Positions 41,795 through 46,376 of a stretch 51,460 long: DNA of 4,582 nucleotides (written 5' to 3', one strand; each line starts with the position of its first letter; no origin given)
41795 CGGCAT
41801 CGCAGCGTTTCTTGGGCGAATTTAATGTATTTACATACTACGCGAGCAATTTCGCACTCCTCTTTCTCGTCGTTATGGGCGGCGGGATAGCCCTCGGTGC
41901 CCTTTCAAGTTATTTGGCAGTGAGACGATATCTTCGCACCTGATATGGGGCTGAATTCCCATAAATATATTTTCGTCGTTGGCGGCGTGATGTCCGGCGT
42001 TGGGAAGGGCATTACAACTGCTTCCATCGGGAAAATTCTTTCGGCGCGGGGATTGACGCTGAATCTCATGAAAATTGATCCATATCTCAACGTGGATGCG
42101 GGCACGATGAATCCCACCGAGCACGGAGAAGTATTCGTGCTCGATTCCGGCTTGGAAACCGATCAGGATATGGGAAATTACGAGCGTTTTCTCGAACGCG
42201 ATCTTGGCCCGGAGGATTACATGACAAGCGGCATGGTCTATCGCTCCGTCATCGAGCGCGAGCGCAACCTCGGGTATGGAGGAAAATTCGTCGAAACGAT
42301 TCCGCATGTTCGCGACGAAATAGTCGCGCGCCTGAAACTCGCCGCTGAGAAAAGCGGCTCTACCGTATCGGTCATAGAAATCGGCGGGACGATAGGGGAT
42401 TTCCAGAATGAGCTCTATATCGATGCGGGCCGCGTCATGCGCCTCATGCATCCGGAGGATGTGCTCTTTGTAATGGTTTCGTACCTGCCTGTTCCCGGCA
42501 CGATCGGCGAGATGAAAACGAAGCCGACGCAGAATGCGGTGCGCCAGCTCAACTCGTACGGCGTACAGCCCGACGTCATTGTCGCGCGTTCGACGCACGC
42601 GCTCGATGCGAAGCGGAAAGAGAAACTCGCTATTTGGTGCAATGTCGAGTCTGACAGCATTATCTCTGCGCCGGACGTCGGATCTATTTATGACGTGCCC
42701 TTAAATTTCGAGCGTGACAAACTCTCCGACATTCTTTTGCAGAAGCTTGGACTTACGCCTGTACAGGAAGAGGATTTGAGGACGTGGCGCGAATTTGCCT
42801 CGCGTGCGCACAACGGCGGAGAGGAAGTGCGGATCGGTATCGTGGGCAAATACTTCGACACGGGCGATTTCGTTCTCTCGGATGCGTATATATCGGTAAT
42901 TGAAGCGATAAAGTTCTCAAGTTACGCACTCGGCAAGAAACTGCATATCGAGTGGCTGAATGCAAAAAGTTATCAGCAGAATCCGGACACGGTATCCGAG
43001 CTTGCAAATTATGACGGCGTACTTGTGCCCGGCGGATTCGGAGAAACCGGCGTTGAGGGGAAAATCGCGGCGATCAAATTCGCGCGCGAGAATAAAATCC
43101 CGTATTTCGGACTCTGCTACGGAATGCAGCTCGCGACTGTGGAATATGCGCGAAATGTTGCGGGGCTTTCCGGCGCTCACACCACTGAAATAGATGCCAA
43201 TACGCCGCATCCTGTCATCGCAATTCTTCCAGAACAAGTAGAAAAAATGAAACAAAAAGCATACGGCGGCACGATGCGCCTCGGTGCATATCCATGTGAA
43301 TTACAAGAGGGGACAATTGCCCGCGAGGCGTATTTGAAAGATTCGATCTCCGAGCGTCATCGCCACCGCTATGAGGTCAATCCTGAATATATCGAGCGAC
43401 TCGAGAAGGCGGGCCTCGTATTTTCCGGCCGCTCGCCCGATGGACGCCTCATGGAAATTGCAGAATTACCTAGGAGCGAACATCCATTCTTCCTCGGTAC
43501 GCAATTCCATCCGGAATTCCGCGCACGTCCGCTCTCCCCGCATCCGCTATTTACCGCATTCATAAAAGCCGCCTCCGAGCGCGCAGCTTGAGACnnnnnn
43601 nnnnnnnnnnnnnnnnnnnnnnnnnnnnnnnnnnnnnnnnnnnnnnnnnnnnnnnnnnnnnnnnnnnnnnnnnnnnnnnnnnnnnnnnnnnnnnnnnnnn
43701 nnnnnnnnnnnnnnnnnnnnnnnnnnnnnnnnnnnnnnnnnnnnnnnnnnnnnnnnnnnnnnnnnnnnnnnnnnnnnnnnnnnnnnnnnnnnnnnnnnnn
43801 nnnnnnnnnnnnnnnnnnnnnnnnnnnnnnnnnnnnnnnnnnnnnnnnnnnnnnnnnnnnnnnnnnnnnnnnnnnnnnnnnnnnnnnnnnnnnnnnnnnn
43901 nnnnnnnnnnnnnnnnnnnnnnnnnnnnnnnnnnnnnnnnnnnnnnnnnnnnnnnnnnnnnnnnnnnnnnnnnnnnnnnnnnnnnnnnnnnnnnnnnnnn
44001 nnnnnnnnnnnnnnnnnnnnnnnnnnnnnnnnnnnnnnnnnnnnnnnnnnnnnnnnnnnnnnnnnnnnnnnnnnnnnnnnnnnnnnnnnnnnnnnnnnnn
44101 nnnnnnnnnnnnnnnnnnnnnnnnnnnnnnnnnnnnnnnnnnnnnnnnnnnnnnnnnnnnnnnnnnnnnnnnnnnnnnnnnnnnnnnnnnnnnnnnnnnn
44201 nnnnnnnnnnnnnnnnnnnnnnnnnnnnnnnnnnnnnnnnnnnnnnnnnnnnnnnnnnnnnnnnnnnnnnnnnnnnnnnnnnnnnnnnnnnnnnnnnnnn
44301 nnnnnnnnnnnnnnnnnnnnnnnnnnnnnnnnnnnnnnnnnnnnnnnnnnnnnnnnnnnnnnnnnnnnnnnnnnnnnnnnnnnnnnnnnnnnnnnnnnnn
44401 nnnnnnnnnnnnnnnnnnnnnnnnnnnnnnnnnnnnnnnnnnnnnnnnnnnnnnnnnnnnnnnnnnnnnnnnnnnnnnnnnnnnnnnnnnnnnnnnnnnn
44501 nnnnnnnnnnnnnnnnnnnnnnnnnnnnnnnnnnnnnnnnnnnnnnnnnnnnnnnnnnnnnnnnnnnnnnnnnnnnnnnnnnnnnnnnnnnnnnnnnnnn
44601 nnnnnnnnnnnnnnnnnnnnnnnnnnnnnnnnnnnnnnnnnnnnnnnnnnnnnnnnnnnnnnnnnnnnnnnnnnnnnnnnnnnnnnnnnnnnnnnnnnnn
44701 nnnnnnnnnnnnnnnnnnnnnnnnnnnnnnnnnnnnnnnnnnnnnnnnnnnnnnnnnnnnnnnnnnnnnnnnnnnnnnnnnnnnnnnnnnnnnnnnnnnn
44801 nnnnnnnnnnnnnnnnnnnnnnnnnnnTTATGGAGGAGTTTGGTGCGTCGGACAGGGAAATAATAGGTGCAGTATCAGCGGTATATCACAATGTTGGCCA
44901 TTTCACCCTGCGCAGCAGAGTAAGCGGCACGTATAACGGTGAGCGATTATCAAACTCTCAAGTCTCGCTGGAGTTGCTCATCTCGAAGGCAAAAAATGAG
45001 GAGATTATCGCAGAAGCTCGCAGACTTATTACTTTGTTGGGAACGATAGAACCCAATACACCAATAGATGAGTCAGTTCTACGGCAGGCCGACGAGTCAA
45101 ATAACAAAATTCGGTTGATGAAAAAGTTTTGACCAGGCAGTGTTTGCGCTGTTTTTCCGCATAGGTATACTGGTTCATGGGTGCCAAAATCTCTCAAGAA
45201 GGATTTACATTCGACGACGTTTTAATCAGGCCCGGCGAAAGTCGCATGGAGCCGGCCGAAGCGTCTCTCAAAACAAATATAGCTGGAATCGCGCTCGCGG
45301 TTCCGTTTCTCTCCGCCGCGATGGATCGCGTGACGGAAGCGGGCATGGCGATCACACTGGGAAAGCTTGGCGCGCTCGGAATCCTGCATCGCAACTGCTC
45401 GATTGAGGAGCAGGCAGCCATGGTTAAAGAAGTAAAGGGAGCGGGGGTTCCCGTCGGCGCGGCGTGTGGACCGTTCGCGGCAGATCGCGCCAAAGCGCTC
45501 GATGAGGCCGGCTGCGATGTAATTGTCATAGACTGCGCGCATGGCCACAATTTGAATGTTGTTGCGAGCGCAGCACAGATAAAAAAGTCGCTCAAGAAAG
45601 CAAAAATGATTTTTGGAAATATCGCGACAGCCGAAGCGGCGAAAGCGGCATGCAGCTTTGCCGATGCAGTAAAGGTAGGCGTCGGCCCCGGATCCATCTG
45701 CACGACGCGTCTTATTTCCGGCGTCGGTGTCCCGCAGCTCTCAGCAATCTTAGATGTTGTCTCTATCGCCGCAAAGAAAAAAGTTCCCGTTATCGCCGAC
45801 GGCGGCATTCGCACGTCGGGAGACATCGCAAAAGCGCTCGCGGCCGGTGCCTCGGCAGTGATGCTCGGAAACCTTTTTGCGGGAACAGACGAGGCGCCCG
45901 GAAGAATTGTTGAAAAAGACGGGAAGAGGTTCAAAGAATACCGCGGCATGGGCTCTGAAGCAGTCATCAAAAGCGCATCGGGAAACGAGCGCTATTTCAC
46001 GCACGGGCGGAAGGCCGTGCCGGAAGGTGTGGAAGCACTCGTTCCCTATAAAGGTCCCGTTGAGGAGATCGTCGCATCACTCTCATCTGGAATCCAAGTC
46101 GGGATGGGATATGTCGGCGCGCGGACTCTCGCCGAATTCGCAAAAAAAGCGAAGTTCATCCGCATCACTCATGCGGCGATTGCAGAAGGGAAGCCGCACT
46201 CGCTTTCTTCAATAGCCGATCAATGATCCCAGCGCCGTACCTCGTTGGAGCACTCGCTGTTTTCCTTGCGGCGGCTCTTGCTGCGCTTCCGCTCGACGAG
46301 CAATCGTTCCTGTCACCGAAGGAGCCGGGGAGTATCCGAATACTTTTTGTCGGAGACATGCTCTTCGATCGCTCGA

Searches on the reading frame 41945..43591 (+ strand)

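Call 83: search_protein_families(library=pfam, proteins=[window:41945-43591:+], max_evalue=0.00001)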
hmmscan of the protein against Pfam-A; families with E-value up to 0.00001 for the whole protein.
window:41945-43591:+ (548 aa): 2 families
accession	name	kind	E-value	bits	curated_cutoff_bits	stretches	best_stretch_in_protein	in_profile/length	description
PF06418.20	CTP_synth_N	-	1.4e-97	326.7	26.1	1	7-270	1-265/265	CTP synthase N-terminus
PF00117.34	GATase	-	1.7e-39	135.9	22.8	1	311-541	2-189/190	Glutamine amidotransferase class-I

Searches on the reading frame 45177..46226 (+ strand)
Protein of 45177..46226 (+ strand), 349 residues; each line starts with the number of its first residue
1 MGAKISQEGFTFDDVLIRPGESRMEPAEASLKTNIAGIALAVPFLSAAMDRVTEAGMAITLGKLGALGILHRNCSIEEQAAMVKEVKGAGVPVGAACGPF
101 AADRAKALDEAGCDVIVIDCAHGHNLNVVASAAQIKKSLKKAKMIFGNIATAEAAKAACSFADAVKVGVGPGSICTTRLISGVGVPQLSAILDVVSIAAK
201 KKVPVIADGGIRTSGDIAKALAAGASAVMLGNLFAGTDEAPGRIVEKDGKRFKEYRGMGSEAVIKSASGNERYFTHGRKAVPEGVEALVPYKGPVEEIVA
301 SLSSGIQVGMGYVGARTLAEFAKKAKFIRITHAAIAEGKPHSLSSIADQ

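Call 83: search_protein_families(library=pfam, proteins=[window:45177-46226:+], max_evalue=0.00001)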
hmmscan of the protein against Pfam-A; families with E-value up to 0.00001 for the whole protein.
window:45177-46226:+ (349 aa): 3 families
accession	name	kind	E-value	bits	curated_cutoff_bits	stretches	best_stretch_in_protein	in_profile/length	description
PF00478.31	IMPDH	-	4.3e-124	414.4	25.6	1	9-341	1-345/345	IMP dehydrogenase / GMP reductase domain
PF01070.24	FMN_dh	-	3.9e-11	43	24.9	1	191-234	262-305/350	FMN-dependent dehydrogenase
PF03060.21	NMO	-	1.6e-08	34.8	28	1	137-246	130-237/331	Nitronate monooxygenase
